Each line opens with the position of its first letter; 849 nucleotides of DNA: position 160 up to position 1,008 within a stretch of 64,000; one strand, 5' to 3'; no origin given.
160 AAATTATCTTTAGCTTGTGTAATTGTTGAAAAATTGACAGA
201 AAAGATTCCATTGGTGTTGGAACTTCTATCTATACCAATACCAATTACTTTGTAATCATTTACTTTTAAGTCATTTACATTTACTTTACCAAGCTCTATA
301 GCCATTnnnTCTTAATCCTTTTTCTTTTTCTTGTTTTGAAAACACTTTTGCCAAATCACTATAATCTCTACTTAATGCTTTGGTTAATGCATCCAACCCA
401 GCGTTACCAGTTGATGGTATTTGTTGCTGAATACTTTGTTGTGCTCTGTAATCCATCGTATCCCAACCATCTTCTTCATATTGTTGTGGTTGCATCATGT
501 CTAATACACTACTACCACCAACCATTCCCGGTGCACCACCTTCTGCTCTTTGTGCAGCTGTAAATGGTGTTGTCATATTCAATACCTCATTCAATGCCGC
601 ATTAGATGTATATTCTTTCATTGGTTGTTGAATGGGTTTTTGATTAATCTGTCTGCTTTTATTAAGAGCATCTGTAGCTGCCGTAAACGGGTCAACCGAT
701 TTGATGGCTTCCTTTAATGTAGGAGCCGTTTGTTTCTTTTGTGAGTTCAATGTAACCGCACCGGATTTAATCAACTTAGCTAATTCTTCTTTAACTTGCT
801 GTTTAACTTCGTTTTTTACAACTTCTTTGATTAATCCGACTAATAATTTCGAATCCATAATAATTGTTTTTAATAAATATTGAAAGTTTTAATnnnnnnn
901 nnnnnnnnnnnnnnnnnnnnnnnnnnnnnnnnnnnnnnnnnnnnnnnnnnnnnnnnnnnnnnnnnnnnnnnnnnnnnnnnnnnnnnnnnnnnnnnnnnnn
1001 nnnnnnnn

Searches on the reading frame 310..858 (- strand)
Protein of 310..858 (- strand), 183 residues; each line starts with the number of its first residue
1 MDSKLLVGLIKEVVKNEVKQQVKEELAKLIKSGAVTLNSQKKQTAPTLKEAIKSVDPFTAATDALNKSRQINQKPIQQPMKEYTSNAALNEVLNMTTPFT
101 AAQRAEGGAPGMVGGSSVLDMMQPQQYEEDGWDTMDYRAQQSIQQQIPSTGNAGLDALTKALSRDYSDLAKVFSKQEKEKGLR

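Call 28: search_protein_families(library=pfam, alignment_id=A1, max_evalue=0.001)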
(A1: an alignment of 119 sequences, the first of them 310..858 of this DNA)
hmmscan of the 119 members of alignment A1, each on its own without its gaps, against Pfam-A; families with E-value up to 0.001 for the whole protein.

A. member 1, window:310-858:- (183 aa): 0 families

B. families by the number of members that match (of 119 scanned): 37 families (the first 25 are shown)
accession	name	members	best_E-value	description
PF01145.31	Band_7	2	1e-21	SPFH domain / Band 7 family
PF13640.12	2OG-FeII_Oxy_3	2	2.1e-15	2OG-Fe(II) oxygenase superfamily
PF13759.12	2OG-FeII_Oxy_5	2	2e-12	Putative 2OG-Fe(II) oxygenase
PF13472.12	Lipase_GDSL_2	2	6.4e-05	GDSL-like Lipase/Acylhydrolase family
PF03851.20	UvdE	1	4.9e-67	UV-endonuclease UvdE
PF16861.10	Carbam_trans_C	1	2.7e-64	Carbamoyltransferase C-terminus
PF02543.21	Carbam_trans_N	1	2.3e-59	Carbamoyltransferase N-terminus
PF17338.8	GP88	1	1.4e-35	Gene product 88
PF01327.26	Pep_deformylase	1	6.1e-22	Polypeptide deformylase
PF00877.26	NLPC_P60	1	1.5e-21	NlpC/P60 family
PF20274.4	cREC_REC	1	9.2e-21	Cyclic-phosphate processing Receiver domain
PF24043.1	DUF7352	1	4.9e-20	Domain of unknown function (DUF7352)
PF07728.20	AAA_5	1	1.9e-16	AAA domain (dynein-related subfamily)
PF01068.26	DNA_ligase_A_M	1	6.4e-16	ATP dependent DNA ligase domain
PF18406.6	DUF1281_C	1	6.2e-12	Ferredoxin-like domain in Api92-like protein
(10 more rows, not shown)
